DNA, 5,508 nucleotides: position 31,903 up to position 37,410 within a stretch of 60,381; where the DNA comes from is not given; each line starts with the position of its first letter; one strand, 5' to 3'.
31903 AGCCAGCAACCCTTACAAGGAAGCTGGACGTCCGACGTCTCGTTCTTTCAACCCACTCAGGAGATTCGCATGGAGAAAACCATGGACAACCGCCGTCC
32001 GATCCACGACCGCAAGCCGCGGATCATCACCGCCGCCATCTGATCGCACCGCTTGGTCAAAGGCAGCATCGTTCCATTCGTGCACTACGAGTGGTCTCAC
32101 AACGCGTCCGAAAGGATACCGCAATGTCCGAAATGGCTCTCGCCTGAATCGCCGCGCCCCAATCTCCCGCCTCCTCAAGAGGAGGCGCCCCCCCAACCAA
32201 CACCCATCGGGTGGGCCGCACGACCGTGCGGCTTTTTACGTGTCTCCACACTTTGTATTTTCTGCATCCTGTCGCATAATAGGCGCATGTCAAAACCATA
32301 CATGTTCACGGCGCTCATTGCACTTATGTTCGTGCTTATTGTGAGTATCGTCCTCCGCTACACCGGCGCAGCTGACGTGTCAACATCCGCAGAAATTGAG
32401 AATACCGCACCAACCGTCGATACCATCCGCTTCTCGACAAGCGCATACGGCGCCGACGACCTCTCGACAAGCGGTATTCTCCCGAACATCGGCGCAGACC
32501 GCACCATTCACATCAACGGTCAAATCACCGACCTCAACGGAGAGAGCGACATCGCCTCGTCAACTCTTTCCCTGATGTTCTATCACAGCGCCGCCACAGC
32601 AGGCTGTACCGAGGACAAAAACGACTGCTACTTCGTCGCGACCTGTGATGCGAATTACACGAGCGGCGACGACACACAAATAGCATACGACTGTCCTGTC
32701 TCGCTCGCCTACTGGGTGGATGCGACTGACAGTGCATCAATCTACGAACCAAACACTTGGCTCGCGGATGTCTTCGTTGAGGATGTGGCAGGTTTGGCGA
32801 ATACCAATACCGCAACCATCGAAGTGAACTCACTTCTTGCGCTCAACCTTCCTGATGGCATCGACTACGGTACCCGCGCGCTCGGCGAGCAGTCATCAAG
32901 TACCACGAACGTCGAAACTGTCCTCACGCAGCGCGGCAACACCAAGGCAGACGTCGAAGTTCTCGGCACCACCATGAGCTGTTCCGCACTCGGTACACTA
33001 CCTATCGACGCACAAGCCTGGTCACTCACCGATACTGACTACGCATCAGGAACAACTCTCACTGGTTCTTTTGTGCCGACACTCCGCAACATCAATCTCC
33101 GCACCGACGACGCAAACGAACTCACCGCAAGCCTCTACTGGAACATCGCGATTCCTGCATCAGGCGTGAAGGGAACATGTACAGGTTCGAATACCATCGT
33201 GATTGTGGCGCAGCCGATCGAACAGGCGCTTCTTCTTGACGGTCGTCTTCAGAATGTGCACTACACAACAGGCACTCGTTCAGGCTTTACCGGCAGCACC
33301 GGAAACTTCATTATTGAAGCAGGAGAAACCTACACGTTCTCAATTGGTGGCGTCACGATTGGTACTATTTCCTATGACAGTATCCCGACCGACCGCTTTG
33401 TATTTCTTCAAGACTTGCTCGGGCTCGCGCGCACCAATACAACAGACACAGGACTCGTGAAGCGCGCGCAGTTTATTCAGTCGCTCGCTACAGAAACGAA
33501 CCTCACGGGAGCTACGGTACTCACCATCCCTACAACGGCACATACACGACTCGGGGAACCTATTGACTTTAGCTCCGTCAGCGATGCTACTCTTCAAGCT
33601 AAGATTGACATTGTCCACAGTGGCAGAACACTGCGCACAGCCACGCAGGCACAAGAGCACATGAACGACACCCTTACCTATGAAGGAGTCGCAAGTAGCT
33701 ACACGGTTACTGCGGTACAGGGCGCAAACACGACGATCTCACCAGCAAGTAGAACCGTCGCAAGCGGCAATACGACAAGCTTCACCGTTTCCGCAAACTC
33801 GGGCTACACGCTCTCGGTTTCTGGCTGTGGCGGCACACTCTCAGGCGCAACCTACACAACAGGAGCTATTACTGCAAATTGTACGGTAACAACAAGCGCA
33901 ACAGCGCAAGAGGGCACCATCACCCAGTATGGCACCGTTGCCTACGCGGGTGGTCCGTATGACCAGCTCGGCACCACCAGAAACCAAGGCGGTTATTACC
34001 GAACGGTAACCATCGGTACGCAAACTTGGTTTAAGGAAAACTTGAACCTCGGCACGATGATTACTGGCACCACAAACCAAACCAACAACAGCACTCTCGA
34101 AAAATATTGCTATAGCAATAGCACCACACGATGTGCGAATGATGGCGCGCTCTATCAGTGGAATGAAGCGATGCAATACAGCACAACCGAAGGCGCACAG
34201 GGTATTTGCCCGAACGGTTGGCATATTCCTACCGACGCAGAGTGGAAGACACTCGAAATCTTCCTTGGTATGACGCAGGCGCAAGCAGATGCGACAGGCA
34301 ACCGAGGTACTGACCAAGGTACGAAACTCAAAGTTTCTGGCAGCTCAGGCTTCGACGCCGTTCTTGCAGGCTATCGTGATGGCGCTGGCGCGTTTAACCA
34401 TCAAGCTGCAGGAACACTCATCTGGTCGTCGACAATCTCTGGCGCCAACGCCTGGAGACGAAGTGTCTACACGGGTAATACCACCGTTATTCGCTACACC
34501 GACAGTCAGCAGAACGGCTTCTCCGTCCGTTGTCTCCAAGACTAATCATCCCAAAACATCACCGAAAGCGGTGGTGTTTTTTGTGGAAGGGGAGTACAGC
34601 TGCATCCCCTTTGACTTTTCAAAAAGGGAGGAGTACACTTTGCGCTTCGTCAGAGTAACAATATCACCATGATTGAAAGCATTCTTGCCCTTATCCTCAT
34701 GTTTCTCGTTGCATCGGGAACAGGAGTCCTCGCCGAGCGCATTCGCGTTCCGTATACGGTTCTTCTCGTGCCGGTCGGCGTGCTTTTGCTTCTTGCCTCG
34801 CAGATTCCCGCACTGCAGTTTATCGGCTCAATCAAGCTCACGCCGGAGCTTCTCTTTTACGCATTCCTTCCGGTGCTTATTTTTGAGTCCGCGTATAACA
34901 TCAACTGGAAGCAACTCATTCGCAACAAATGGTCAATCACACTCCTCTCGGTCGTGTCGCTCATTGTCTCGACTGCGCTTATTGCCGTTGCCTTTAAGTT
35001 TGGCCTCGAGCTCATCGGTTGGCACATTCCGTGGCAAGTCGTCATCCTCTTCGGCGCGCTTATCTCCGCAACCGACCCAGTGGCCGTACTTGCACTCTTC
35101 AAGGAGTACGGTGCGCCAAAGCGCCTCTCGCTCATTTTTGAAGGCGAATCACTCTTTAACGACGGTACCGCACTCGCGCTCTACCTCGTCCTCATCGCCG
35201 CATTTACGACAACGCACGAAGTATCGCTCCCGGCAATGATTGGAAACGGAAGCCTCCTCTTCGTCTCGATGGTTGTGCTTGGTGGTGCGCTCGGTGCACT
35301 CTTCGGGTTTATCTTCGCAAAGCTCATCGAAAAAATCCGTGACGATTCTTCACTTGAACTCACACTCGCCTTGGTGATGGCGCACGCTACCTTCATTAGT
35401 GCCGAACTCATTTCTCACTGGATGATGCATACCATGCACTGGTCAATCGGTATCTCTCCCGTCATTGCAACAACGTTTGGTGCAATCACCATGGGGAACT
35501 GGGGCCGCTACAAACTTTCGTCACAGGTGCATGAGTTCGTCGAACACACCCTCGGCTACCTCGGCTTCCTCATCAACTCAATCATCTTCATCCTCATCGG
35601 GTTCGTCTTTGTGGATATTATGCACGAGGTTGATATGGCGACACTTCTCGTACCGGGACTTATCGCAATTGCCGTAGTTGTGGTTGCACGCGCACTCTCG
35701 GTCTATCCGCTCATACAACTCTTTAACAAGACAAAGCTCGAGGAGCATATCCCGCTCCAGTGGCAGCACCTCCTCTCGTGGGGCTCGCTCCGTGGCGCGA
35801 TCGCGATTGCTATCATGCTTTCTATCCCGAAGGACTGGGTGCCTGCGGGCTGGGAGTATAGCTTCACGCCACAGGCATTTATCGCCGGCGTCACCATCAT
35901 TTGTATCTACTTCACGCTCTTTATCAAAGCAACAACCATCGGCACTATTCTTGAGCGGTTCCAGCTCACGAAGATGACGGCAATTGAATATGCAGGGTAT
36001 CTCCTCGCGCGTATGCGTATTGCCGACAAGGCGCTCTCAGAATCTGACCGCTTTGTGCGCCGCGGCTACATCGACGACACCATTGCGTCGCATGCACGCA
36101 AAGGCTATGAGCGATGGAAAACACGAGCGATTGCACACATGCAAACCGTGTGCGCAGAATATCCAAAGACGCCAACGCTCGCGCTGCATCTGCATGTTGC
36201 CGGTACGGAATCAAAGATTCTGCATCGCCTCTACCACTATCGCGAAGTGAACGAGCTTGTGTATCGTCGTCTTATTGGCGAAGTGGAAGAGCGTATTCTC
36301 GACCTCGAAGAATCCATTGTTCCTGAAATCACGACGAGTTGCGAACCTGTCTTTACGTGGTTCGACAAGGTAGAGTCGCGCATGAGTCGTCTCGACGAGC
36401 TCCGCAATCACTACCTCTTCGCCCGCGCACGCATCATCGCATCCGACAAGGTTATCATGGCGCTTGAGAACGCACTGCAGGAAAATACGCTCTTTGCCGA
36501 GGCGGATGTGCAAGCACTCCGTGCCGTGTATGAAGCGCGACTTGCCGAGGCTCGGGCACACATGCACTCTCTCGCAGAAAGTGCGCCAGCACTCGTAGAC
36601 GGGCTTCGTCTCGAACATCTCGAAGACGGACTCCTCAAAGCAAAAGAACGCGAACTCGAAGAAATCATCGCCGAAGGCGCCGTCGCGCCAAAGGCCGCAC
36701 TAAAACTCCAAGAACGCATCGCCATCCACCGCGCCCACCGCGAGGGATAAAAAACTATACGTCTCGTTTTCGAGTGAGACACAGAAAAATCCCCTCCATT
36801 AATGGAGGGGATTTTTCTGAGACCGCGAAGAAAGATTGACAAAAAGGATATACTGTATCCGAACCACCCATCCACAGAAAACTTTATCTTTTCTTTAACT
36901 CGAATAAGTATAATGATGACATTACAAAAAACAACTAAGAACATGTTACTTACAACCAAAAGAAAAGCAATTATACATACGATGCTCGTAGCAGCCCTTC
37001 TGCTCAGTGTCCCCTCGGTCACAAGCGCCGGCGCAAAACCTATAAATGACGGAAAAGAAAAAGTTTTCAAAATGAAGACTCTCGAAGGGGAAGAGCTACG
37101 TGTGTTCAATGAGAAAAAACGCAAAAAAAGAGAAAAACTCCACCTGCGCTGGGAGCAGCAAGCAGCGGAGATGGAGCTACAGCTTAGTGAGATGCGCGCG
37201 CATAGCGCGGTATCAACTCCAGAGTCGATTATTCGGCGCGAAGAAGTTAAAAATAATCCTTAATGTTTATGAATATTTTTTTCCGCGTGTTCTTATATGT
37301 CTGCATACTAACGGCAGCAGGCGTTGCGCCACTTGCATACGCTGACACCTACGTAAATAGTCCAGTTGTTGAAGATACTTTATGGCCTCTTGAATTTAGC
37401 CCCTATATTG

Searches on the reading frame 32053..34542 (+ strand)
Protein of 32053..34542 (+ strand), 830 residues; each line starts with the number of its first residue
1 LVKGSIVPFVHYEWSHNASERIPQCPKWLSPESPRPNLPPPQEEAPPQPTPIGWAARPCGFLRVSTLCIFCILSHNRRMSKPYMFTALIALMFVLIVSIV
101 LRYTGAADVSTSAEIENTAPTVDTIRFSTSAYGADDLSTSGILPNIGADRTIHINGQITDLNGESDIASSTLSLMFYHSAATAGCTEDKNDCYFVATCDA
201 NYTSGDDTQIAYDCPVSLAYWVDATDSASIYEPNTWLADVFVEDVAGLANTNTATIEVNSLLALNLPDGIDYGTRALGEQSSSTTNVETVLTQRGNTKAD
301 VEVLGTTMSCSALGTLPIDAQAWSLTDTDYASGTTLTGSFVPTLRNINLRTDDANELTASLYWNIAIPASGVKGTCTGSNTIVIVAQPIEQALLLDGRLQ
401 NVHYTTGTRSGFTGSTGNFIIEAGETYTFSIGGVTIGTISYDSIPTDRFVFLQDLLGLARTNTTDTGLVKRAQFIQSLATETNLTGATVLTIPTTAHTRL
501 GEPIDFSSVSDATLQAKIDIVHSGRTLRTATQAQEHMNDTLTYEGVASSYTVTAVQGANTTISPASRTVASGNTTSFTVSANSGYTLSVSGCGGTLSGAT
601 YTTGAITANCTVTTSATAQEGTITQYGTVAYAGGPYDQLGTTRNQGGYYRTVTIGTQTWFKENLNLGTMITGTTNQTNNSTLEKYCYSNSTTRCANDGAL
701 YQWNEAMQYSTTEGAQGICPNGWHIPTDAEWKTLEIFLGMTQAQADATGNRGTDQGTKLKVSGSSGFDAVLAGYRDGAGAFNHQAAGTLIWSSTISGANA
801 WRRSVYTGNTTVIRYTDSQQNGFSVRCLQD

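Call 11: search_protein_families(library=pfam, proteins=[window:32053-34542:+], max_evalue=0.001)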
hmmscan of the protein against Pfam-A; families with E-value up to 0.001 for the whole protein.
window:32053-34542:+ (830 aa): 2 families
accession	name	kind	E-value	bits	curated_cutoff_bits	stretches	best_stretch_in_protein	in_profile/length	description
PF09603.15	Fib_succ_major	-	2e-35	123.2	33.9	1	652-828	1-186/187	Fibrobacter succinogenes major domain (Fib_succ_major)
PF07603.17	Lcl_C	-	0.00039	21.1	34.9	0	692-827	13-115/117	Lcl C-terminal domain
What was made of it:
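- Checked: Fib_succ_major protein at 32053-34545: confirmed (call 11).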

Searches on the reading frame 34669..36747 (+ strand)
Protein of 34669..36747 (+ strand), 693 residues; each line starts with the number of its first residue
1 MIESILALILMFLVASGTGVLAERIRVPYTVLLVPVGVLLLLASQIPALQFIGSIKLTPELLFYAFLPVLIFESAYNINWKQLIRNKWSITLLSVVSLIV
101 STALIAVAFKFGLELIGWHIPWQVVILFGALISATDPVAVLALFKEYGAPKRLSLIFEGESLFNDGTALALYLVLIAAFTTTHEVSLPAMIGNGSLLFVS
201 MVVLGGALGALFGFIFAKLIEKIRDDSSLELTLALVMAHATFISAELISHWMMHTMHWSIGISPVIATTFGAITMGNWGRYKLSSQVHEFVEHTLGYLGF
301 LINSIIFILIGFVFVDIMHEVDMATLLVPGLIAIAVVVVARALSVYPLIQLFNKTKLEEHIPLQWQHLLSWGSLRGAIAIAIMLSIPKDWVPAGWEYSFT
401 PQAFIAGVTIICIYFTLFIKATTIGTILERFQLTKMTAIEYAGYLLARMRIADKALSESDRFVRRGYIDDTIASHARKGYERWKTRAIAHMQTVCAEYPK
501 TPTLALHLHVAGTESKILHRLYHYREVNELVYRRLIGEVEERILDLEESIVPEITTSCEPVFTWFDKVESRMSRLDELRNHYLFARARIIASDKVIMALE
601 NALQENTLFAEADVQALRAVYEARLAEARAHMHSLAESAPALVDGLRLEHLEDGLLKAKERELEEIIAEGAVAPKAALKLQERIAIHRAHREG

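Call 11: search_protein_families(library=pfam, proteins=[window:34669-36747:+], max_evalue=0.001)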
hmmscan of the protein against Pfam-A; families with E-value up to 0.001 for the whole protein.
window:34669-36747:+ (693 aa): 1 family
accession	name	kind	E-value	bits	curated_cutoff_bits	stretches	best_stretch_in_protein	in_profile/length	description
PF00999.27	Na_H_Exchanger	-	3e-51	174.9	26.2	1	14-429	3-374/375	Sodium/hydrogen exchanger, transmembrane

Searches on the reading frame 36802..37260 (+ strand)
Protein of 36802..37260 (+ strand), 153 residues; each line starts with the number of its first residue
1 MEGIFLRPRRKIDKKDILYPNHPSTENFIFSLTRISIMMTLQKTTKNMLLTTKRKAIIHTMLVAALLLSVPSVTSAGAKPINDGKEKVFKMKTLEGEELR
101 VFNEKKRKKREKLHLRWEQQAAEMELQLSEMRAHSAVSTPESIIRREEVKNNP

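Call 6: search_protein_families(library=pfam, proteins=[window:36802-37260:+], max_evalue=1)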
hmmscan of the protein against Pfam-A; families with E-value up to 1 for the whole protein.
window:36802-37260:+ (153 aa): 0 families

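Call 7: search_protein_families(library=ncbifam, proteins=[window:36802-37260:+], max_evalue=1)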
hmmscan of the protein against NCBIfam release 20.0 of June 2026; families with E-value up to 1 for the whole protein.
window:36802-37260:+ (153 aa): 0 families
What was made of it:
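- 36802..37263 (+): Upstream small ORF. It is 153 aa from the first ATG, and gene callers give 93-153 aa. It has a hydrophobic signal/anchor segment followed by a K/E-rich helix. Its stop overlaps the start of the focal ORF (TAATG). No Pfam or NCBIfam hit (calls 6, 7).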
